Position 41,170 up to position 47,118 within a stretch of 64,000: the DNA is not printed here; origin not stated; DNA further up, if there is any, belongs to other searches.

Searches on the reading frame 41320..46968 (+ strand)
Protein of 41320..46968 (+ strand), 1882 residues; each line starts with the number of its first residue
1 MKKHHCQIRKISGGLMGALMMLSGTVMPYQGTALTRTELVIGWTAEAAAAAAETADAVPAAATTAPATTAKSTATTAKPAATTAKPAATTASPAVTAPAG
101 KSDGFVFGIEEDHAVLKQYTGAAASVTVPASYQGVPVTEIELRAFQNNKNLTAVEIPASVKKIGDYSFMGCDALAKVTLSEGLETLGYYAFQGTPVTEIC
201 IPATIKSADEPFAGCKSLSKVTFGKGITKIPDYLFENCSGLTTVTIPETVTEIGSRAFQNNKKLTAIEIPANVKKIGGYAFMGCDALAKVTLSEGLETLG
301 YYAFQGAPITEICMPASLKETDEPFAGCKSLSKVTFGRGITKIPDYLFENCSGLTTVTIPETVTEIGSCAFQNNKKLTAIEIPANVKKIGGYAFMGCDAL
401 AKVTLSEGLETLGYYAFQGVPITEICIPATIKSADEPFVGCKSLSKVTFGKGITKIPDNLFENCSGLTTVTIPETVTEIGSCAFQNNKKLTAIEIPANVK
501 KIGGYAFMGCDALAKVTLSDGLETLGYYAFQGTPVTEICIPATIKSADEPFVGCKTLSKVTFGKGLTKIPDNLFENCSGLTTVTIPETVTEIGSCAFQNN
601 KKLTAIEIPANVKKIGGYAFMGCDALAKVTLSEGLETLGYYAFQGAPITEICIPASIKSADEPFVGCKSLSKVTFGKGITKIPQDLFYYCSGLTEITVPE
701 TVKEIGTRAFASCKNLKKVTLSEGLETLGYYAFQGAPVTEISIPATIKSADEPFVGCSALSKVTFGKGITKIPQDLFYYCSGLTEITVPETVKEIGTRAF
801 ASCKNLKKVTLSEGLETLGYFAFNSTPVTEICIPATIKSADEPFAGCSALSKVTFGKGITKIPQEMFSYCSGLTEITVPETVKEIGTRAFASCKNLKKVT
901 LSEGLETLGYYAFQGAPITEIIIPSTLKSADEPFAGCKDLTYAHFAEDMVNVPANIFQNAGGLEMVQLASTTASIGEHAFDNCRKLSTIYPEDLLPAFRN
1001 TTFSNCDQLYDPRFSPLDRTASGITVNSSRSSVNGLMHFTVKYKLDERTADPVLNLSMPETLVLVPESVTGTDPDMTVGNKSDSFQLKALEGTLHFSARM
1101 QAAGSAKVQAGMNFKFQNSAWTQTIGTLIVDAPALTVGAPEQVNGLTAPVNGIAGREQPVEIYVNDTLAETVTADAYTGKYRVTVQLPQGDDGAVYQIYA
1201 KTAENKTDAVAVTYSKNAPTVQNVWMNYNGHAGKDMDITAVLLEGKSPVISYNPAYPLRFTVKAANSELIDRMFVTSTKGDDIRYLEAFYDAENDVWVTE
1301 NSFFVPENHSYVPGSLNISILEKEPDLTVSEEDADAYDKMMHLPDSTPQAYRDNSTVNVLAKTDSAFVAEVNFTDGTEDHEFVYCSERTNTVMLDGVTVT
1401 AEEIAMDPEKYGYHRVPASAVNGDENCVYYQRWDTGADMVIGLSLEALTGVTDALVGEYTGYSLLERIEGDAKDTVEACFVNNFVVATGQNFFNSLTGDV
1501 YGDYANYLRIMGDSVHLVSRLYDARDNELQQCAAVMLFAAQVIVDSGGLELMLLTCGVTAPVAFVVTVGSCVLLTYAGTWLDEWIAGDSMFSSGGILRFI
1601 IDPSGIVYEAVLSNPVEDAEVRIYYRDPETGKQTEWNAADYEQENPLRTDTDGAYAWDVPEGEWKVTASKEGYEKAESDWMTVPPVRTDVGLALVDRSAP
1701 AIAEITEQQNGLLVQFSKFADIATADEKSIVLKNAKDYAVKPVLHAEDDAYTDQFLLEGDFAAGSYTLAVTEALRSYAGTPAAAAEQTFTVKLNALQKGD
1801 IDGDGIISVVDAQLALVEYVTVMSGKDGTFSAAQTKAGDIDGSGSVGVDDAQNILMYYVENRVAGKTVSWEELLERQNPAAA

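Call 67: search_protein_families(library=pfam, max_evalue=0.00001, proteins=[window:41320-46968:+])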
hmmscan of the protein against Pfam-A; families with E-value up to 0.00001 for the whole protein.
window:41320-46968:+ (1882 aa): 3 families
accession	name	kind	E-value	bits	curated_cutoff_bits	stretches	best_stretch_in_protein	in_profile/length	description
PF13306.12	LRR_5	-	0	1249.1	27.7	15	770-896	1-126/127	BspA type Leucine rich repeat region (6 copies)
PF13855.12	LRR_8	-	3.1e-18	65.7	27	0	859-902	13-57/61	Leucine rich repeat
PF23952.1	LRR_EndoS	-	4e-13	50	27.9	0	137-186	47-97/116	Endo-beta-N-acetylglucosaminidase EndoS LRR domain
